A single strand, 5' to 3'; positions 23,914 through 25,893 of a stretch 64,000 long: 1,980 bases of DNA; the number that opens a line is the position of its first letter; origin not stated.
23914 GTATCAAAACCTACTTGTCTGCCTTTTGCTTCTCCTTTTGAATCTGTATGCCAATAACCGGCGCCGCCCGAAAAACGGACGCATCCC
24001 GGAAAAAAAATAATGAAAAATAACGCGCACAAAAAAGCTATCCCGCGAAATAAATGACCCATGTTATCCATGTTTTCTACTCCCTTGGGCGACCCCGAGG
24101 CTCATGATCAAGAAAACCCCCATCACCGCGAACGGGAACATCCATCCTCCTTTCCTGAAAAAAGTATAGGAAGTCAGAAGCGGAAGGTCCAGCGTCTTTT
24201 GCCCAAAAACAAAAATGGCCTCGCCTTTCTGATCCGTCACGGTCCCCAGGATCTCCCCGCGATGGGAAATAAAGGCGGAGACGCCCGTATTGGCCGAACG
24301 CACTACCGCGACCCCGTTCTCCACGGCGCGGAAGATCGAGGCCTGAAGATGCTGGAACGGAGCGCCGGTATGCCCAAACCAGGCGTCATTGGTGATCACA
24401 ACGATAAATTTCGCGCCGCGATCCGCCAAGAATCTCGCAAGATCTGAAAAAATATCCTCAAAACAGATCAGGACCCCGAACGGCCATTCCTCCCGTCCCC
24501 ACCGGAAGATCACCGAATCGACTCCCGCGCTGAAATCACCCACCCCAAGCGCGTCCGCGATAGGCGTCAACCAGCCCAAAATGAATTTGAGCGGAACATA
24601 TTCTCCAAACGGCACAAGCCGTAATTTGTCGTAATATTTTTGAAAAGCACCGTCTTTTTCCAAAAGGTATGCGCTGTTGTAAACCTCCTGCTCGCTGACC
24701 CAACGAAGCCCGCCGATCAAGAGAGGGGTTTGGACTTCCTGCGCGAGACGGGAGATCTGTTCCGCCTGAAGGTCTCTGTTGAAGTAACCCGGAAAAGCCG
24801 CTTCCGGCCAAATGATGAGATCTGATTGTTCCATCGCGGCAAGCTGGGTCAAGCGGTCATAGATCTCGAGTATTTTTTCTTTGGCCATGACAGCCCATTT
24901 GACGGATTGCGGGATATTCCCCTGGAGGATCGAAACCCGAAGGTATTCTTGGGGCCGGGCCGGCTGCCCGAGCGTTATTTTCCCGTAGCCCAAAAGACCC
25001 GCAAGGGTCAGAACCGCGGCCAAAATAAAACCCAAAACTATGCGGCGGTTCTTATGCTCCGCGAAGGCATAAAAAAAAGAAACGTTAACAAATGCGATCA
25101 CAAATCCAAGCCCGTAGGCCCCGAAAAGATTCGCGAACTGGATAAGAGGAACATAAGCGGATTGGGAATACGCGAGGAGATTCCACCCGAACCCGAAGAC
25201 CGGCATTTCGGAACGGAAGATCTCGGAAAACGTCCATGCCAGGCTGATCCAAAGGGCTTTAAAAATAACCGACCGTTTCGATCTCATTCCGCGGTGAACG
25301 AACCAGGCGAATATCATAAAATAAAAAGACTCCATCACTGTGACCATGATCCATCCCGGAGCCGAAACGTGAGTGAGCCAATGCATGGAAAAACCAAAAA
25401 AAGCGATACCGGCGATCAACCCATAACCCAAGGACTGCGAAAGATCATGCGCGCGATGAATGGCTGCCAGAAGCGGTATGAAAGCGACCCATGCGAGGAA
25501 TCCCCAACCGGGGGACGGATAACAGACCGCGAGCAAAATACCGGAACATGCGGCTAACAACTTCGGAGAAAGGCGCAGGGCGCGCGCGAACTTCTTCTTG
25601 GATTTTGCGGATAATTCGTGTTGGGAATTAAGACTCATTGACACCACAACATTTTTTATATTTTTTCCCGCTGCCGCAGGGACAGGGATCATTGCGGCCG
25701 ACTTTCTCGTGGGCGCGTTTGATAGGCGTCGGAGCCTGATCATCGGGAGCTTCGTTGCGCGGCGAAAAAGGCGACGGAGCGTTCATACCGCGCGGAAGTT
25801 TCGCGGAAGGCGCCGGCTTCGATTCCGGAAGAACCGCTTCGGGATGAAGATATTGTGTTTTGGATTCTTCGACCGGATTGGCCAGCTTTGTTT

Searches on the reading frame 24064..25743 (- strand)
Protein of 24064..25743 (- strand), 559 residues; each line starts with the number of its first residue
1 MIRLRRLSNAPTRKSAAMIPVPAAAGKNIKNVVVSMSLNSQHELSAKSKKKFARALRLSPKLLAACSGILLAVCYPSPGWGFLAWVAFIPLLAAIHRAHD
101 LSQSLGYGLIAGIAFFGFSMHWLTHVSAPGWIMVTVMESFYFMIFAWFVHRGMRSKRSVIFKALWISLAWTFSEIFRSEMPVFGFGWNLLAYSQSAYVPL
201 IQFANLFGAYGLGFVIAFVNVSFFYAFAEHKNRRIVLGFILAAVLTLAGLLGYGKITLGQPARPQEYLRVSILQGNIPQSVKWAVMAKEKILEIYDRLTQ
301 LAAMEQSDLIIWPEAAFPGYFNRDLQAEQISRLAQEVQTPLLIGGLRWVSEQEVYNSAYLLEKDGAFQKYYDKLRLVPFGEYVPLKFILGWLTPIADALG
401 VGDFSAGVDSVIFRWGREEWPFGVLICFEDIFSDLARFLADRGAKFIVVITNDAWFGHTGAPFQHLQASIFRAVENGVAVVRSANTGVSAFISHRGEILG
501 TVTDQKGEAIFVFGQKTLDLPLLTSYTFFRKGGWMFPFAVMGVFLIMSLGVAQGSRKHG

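Call 6: search_protein_families(library=pfam, proteins=[window:24064-25743:-], max_evalue=0.01)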
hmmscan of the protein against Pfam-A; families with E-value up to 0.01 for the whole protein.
window:24064-25743:- (559 aa): 2 families
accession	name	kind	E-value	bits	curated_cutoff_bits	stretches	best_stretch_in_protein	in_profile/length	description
PF00795.27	CN_hydrolase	-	1.2e-31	110.5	23.2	1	269-508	1-239/256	Carbon-nitrogen hydrolase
PF20154.4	LNT_N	-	1.3e-31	110.3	27.1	1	67-221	1-158/159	Apolipoprotein N-acyltransferase N-terminal domain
